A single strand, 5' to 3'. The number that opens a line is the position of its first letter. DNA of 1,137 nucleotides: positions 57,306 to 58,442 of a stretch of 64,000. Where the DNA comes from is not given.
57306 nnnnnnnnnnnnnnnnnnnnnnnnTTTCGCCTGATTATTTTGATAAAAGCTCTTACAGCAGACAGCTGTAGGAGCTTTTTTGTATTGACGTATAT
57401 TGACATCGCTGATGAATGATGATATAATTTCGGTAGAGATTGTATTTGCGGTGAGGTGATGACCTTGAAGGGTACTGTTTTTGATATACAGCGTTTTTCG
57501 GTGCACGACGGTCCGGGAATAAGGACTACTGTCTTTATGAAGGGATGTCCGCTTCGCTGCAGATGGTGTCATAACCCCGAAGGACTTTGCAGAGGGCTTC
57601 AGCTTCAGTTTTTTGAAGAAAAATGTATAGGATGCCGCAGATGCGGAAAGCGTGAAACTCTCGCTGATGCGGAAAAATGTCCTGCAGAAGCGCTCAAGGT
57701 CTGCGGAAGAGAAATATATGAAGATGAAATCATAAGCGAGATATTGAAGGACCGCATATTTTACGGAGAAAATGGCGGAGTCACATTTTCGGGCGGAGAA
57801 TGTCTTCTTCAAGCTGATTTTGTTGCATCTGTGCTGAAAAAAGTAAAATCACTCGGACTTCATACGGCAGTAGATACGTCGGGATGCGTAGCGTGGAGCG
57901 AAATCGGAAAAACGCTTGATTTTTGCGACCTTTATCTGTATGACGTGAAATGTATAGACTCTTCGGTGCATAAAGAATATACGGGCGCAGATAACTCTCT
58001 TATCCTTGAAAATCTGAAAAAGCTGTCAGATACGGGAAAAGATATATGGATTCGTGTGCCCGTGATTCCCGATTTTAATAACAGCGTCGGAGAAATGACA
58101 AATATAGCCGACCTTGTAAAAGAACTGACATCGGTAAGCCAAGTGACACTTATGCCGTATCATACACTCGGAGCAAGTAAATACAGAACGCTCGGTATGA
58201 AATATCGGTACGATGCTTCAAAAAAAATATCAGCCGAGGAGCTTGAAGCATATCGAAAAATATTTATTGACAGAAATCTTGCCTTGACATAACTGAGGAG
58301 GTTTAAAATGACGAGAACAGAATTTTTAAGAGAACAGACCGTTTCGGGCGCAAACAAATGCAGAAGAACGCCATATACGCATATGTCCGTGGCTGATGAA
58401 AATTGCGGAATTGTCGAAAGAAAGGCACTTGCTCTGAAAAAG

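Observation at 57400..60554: Orphan glycyl-radical enzyme with a non-canonical Cys loop (LCQD in place of GCxE)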

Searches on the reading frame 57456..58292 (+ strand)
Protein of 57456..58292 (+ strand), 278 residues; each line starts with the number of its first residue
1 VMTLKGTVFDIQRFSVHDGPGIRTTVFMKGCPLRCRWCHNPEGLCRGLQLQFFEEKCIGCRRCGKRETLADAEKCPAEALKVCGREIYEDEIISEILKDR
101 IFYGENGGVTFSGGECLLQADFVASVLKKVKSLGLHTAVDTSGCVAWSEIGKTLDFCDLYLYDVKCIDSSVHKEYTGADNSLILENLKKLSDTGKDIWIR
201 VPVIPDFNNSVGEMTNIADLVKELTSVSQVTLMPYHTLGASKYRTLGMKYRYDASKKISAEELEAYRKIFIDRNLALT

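Call 3: search_protein_families(library=pfam, proteins=[window:57456-58292:+])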
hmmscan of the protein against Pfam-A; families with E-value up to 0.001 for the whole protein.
window:57456-58292:+ (278 aa): 2 families
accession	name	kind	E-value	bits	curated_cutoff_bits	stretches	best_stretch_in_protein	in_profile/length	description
PF04055.27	Radical_SAM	-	3.7e-14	53.7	29.5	1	26-210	2-157/166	Radical SAM superfamily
PF13353.11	Fer4_12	-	3.5e-12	47.2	22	1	18-164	2-115/137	4Fe-4S single cluster domain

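Call 4: search_protein_families(library=ncbifam, proteins=[window:57456-58292:+], max_evalue=0.01)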
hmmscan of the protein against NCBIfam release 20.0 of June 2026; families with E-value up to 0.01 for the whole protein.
window:57456-58292:+ (278 aa): 23 families
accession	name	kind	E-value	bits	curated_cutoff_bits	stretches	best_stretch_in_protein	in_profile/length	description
TIGR02494.1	PFLE_PFLC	subfamily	2.2e-94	316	174.35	2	72-272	89-291/293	glycyl-radical enzyme activating protein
NF043069.1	T4HPD_activ_SAM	equivalog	1.6e-92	310.1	425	2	73-275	90-293/299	trans-4-hydroxy-L-proline dehydratase activase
NF048010.1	SfplDhtActHpsHDes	equivalog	2.2e-81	273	430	2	69-268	94-296/298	(2S)-3-sulfopropanediol dehydratase activating enzyme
NF033717.2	HPDL_rSAM_activ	equivalog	7.1e-78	262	420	2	62-276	87-302/311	4-hydroxyphenylacetate decarboxylase activase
NF048008.1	SfplDhtActHpfHKleb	equivalog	1.2e-73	248.2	500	2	68-253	88-276/308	(2S)-3-sulfopropanediol dehydratase activating enzyme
NF033719.1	ind_deCO2_activ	equivalog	1e-72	245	425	2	62-270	86-293/302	indoleacetate decarboxylase activase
TIGR04395.1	cutC_activ_rSAM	equivalog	8.1e-69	232.2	360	2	73-275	96-302/309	choline TMA-lyase-activating enzyme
NF007483.0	PRK10076.1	equivalog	3.2e-67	226.7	326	1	6-269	22-280/292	[formate-C-acetyltransferase]-activating enzyme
TIGR02493.1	PFLA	equivalog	1.3e-59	201.4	231.75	2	83-271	42-233/235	pyruvate formate-lyase-activating protein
TIGR04003.1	rSAM_BssD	equivalog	3.7e-56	190.6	496.45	2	73-260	94-286/314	[benzylsuccinate synthase]-activating enzyme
NF008356.0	PRK11145.1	equivalog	1.3e-48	165.4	375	2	58-273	32-240/246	pyruvate formate lyase 1-activating protein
TIGR04041.1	activase_YjjW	hypoth_equivalog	3.8e-42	144.6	250.2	1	6-244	2-247/276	YjjW family glycine radical enzyme activase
TIGR02495.1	NrdG2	equivalog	1.1e-20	73.9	131.15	2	87-225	46-184/193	anaerobic ribonucleoside-triphosphate reductase activating protein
TIGR02491.1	NrdG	equivalog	1.3e-10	41.4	126.1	1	9-42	3-36/154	anaerobic ribonucleoside-triphosphate reductase activating protein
TIGR03963.1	rSAM_QueE_Clost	equivalog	2.8e-06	27.2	260.1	1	96-183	55-140/219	putative 7-carboxy-7-deazaguanine synthase QueE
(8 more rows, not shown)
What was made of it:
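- Checked: The 278-aa protein passes the NCBIfam GRE-activase model TIGR02494 (316 bits, cut-off 174) (call 4).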
